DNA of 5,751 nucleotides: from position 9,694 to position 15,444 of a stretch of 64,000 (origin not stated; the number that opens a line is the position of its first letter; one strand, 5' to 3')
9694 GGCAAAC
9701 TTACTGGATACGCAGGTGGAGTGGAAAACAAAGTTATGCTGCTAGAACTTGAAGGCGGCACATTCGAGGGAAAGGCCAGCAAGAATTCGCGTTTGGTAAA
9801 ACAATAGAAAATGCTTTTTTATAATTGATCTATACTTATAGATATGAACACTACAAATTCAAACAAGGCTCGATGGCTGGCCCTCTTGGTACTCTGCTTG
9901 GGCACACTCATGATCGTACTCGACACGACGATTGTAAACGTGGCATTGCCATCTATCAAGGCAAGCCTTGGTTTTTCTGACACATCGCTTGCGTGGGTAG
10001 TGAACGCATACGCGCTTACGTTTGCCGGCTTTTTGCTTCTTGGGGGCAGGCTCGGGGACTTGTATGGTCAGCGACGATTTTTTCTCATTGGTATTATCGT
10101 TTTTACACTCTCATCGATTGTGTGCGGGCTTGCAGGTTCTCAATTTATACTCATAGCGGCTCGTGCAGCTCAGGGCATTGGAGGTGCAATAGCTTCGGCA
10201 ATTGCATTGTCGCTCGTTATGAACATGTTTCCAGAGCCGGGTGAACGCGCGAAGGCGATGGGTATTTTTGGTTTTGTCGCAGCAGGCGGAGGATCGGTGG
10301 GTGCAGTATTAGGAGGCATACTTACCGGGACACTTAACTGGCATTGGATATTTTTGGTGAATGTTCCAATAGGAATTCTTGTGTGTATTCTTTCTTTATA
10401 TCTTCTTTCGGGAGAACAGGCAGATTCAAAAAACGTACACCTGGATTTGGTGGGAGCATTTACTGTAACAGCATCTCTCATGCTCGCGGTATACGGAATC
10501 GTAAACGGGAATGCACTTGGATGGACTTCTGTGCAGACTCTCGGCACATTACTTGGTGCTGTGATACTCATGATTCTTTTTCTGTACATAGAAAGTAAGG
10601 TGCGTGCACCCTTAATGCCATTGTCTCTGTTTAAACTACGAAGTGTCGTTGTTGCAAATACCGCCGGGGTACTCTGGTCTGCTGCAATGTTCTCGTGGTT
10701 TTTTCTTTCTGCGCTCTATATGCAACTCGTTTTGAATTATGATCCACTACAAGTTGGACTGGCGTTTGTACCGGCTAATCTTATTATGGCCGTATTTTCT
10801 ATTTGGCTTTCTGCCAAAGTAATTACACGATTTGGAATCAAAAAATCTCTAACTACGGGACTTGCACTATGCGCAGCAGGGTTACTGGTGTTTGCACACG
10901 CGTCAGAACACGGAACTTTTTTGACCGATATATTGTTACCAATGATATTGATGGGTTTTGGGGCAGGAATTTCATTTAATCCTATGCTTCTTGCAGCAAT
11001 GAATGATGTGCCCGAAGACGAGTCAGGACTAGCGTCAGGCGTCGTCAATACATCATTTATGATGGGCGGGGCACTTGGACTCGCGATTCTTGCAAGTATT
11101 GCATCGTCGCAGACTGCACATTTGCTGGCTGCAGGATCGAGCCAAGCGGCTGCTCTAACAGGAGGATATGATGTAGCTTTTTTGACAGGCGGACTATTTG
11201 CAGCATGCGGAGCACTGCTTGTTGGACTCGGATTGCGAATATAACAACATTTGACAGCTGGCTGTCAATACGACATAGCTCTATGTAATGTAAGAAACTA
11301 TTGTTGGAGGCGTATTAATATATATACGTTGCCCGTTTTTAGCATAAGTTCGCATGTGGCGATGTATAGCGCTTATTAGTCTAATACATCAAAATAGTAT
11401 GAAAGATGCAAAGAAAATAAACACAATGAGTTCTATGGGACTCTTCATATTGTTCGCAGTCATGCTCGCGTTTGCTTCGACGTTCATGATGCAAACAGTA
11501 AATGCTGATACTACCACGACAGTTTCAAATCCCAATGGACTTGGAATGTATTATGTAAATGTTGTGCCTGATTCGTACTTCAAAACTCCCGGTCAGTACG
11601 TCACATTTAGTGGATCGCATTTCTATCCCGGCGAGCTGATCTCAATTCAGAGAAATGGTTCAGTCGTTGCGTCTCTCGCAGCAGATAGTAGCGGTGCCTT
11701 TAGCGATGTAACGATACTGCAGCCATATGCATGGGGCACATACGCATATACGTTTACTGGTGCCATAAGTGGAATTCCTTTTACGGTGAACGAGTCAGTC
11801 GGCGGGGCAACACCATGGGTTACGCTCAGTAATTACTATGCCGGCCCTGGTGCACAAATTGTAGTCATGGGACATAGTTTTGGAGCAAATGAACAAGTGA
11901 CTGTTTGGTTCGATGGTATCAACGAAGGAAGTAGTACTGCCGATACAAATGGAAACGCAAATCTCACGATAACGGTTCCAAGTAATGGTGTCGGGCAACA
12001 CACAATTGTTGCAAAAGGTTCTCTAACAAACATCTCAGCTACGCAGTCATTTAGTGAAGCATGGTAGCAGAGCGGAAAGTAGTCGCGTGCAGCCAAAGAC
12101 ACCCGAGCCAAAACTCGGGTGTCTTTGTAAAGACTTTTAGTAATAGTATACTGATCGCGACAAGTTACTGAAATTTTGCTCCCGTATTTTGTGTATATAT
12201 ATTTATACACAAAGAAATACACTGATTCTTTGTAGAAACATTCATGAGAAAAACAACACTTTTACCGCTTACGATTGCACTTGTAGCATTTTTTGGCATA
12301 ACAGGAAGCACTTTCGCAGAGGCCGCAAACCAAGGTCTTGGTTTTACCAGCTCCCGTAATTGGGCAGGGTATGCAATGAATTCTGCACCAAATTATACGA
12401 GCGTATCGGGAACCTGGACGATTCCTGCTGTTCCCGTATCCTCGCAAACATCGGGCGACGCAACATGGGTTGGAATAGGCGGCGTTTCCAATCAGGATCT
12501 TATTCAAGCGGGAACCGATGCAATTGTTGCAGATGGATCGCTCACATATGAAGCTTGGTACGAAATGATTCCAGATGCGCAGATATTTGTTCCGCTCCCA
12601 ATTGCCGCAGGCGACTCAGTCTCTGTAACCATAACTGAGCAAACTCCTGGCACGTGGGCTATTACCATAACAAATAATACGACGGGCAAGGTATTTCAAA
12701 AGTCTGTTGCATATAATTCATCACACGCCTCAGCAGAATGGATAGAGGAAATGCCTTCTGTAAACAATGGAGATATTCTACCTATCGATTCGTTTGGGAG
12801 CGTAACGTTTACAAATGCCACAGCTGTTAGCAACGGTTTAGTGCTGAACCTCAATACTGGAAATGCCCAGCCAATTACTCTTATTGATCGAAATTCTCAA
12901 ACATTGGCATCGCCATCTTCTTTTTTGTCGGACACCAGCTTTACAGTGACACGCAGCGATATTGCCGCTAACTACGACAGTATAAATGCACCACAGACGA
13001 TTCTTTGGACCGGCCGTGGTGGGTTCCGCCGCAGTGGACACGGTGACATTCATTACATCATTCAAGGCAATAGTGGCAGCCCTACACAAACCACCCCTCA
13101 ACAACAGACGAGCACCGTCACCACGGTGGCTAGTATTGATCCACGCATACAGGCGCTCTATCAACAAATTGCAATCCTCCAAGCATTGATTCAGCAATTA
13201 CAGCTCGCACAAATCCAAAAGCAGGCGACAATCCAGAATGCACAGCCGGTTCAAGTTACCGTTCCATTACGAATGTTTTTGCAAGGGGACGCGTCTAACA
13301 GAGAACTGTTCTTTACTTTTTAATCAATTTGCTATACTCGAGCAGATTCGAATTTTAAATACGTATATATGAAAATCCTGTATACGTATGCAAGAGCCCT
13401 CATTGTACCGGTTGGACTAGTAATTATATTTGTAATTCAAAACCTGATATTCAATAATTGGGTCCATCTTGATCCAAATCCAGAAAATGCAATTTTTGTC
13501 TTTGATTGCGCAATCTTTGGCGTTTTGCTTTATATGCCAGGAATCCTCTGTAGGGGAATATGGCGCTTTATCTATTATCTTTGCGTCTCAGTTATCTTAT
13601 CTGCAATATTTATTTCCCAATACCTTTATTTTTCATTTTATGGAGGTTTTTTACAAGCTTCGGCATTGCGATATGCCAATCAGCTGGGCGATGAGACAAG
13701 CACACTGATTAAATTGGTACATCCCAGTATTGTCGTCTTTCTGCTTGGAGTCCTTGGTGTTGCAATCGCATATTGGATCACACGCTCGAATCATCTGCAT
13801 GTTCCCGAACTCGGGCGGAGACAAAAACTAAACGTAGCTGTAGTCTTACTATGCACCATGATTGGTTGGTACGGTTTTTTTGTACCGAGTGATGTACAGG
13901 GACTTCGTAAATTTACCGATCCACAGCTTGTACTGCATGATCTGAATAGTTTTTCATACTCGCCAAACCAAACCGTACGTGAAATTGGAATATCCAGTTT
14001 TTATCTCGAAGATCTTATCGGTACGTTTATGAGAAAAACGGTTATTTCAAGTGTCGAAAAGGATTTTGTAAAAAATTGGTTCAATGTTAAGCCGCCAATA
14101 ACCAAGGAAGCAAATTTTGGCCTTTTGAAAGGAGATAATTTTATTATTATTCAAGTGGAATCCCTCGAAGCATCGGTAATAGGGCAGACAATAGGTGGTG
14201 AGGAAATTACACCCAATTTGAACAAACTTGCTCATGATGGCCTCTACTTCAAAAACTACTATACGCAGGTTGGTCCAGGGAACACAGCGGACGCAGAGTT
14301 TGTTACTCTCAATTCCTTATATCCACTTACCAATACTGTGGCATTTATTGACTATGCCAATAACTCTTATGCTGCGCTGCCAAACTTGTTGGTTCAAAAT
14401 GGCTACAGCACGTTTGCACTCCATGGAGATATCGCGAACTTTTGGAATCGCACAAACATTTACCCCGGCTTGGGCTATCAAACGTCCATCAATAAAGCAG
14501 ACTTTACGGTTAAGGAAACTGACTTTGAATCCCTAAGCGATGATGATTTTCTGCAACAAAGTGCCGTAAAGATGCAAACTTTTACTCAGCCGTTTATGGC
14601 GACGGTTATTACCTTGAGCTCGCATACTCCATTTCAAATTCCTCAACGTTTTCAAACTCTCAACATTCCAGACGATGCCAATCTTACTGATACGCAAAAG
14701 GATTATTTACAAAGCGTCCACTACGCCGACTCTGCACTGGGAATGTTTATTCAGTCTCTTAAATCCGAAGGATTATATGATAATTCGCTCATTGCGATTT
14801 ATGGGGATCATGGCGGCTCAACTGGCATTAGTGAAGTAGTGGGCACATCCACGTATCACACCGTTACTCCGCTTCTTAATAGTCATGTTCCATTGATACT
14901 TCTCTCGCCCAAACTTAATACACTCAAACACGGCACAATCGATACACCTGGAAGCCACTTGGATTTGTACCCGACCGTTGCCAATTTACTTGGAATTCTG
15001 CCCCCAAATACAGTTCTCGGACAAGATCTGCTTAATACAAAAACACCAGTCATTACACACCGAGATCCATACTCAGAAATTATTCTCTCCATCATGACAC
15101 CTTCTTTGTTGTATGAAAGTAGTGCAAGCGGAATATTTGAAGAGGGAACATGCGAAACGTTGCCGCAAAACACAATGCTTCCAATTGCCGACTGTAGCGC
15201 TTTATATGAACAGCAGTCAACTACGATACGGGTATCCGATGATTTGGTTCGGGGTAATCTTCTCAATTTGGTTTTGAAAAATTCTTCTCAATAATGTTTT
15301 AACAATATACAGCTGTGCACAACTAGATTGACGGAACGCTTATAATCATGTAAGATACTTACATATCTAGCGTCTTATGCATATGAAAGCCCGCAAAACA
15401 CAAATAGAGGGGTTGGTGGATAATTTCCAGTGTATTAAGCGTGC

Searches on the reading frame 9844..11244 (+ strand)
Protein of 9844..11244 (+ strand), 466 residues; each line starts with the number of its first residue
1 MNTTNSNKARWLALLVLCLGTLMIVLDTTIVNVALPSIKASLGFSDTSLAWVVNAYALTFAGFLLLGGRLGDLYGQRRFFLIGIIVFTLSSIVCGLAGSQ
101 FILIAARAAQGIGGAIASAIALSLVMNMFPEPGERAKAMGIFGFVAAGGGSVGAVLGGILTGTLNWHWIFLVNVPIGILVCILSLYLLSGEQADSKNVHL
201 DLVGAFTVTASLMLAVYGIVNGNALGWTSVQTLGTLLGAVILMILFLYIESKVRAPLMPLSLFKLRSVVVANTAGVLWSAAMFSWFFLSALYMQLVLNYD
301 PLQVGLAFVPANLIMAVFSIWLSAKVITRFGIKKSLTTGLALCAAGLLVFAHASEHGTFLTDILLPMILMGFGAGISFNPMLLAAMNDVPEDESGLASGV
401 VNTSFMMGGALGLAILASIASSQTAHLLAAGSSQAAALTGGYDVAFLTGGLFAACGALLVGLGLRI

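Call 67: search_protein_families(library=pfam, proteins=[window:9844-11244:+], max_evalue=0.0001)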
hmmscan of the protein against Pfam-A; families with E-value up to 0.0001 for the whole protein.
window:9844-11244:+ (466 aa): 1 family
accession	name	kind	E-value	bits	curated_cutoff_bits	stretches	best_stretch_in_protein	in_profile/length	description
PF07690.21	MFS_1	-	6.3e-53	180.3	33.4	1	17-412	1-346/347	Major Facilitator Superfamily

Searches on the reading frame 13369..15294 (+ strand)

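Call 67: search_protein_families(library=pfam, proteins=[window:13369-15294:+], max_evalue=0.0001)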
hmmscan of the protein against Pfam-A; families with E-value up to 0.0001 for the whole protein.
window:13369-15294:+ (641 aa): 2 families
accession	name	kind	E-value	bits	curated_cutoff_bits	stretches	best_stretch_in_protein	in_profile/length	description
PF00884.28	Sulfatase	-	2.2e-43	149.1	25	1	257-543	2-301/301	Sulfatase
PF01663.27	Phosphodiest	-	3.5e-07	30.6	23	0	438-498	183-237/342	Type I phosphodiesterase / nucleotide pyrophosphatase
